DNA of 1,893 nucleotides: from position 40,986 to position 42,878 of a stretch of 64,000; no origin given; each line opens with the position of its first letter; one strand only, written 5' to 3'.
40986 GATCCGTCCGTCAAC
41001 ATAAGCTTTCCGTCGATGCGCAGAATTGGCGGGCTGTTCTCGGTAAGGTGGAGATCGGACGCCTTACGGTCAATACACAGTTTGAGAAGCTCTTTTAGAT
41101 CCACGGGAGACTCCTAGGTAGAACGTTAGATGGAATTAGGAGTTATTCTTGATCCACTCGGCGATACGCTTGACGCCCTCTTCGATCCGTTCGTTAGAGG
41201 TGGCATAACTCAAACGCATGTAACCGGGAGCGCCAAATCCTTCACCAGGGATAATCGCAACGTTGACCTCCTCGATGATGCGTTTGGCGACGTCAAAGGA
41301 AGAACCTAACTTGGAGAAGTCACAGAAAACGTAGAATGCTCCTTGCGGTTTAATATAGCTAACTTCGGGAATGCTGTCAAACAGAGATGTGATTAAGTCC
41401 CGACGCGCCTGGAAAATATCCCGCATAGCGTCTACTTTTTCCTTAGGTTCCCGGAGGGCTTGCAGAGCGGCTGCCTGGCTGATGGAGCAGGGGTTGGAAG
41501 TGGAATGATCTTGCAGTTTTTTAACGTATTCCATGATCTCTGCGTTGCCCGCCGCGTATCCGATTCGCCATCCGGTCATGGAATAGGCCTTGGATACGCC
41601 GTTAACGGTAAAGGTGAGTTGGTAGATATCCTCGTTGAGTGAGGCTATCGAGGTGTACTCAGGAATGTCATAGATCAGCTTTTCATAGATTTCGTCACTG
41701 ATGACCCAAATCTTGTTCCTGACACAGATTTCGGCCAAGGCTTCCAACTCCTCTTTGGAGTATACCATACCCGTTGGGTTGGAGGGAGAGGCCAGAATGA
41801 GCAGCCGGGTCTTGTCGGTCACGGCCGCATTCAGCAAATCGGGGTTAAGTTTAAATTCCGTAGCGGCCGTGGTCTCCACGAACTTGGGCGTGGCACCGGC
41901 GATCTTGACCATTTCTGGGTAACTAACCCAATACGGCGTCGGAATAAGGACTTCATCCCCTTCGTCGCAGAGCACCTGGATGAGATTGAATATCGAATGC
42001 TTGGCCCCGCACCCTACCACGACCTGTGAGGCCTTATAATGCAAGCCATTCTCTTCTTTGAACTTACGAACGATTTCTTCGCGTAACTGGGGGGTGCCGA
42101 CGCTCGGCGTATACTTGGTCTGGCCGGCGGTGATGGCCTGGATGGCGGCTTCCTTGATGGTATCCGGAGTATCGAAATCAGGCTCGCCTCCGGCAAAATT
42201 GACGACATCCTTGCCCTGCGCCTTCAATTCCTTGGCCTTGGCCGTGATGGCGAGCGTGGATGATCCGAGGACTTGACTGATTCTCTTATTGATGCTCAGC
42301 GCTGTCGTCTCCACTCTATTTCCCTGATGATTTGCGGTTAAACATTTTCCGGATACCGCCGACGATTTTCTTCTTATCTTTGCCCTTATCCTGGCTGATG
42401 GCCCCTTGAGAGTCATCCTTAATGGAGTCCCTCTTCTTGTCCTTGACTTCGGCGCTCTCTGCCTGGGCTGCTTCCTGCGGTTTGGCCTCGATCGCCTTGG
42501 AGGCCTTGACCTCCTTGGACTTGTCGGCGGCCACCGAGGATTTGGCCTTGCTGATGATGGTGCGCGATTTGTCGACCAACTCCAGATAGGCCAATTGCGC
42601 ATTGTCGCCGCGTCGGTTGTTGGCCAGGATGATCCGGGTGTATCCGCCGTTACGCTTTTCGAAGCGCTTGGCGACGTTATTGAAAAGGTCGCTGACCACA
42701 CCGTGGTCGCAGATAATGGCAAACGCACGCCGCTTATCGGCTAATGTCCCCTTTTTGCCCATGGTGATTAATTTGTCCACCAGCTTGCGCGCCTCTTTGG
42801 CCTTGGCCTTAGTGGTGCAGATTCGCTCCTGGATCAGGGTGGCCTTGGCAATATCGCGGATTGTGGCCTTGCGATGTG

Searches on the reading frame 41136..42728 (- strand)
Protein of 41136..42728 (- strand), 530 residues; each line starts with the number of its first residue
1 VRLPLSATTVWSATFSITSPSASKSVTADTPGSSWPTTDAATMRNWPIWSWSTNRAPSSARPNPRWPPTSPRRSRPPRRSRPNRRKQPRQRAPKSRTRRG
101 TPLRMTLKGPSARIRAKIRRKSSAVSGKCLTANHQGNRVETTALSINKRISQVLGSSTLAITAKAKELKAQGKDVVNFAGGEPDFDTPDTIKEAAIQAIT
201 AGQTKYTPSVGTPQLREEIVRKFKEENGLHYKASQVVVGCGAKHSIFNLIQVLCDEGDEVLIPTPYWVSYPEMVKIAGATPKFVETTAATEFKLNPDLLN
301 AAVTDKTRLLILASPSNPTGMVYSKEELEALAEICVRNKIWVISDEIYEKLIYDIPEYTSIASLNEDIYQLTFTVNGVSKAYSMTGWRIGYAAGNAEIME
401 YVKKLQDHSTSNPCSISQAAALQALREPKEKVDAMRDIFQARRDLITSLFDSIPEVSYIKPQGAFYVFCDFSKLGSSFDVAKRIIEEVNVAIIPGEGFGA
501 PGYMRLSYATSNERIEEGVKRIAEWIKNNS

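Call 42: search_protein_families(library=pfam, proteins=[window:41136-42728:-], max_evalue=0.001)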
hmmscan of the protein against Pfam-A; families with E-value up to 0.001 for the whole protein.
window:41136-42728:- (530 aa): 2 families
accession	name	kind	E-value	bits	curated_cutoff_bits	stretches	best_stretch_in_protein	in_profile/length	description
PF00155.27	Aminotran_1_2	-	4.6e-84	283.1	19.7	1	173-522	1-361/361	Aminotransferase class I and II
PF01041.23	DegT_DnrJ_EryC1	-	2.2e-08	34.2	19.8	1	239-345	48-145/360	DegT/DnrJ/EryC1/StrS aminotransferase family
